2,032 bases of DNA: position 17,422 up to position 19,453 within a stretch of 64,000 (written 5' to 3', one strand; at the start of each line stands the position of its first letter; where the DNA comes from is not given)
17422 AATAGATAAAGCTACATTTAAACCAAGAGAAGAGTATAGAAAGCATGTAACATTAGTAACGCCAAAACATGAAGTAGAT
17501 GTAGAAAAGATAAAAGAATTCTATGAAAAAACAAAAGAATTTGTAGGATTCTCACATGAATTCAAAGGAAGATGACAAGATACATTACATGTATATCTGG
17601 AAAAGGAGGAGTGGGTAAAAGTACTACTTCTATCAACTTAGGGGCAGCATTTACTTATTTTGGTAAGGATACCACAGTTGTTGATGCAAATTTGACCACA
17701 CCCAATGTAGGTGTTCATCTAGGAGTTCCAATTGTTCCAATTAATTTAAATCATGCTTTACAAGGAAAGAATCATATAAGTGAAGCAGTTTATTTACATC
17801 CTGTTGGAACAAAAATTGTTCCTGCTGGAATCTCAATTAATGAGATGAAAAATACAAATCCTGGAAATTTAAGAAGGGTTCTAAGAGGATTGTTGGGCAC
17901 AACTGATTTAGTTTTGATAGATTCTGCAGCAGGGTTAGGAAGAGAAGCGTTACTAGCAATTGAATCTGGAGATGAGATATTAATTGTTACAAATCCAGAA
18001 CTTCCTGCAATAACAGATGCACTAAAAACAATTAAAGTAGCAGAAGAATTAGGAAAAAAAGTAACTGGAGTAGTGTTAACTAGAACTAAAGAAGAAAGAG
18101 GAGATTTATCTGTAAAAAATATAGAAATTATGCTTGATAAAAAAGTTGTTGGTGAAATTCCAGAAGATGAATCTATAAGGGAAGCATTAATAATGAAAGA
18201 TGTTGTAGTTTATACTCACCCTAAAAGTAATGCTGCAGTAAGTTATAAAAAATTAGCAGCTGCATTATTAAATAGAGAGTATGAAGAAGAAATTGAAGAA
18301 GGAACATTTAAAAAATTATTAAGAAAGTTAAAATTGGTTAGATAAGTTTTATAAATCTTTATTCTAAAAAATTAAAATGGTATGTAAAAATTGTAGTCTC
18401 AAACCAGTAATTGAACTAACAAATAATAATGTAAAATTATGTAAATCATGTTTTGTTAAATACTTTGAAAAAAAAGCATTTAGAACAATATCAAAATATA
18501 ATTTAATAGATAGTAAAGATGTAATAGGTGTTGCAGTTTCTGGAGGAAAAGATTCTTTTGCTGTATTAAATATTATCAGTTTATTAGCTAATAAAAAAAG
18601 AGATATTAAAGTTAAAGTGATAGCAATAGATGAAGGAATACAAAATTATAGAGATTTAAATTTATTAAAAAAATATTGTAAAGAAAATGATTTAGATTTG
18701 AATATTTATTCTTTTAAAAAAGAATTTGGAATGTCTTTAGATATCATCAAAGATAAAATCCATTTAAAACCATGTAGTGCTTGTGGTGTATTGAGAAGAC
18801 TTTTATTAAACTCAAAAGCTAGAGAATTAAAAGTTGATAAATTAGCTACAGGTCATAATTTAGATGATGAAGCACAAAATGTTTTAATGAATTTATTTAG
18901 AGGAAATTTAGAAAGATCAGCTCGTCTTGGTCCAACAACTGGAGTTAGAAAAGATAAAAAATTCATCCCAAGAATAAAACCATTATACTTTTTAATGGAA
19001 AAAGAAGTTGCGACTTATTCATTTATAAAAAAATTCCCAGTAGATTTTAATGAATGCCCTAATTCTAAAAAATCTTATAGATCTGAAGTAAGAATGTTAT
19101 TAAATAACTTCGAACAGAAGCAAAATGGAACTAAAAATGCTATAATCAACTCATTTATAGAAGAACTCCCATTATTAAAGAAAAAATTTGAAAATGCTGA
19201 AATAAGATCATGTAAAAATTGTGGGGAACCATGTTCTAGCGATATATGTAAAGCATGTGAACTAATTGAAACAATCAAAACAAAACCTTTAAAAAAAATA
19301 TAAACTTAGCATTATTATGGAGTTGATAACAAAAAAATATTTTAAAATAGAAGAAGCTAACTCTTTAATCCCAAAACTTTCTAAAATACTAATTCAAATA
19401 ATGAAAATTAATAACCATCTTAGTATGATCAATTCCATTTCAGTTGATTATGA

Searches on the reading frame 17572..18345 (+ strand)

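Call 55: search_protein_families(library=pfam, proteins=[window:17572-18345:+], max_evalue=0.0001)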
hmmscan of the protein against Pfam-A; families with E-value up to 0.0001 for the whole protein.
window:17572-18345:+ (257 aa): 6 families
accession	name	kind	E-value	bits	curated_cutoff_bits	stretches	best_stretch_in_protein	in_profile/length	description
PF01656.29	CbiA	-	2.6e-17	63.4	25.4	1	5-206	1-119/125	CobQ/CobB/MinD/ParA nucleotide binding domain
PF10609.15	ParA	-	1.7e-16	60.9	27.1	1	3-232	4-245/246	NUBPL iron-transfer P-loop NTPase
PF13614.12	AAA_31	-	2.6e-12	47.5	27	1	3-155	2-162/177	AAA domain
PF00142.24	Fer4_NifH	-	1.7e-11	44.5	25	1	130-249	138-264/271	4Fe-4S iron sulfur cluster binding proteins, NifH/frxC family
PF13500.12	AAA_26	-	1.4e-06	28.8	27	1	132-202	127-194/198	AAA domain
PF06564.18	CBP_BcsQ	-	4.5e-06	26.8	21.3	1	10-230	8-231/234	Cellulose biosynthesis protein BcsQ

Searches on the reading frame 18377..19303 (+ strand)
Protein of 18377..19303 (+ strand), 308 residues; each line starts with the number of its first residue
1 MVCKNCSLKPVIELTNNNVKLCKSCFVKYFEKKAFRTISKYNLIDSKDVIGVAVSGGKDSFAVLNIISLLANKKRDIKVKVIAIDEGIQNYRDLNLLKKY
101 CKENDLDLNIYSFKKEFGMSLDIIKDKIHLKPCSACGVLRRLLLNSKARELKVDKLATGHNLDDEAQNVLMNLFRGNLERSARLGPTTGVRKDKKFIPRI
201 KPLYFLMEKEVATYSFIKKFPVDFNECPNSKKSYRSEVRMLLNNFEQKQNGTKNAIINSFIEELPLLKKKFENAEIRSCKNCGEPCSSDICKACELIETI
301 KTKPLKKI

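Call 55: search_protein_families(library=pfam, proteins=[window:18377-19303:+], max_evalue=0.0001)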
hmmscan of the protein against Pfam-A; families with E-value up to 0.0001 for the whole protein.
window:18377-19303:+ (308 aa): 2 families
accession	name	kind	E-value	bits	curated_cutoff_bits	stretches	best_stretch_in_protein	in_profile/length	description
PF01171.26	ATP_bind_3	-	5.6e-13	49.5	27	1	51-223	3-164/182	PP-loop family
PF16503.10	zn-ribbon_14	-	1.8e-05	24.6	34.9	1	278-299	2-23/32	Zinc-ribbon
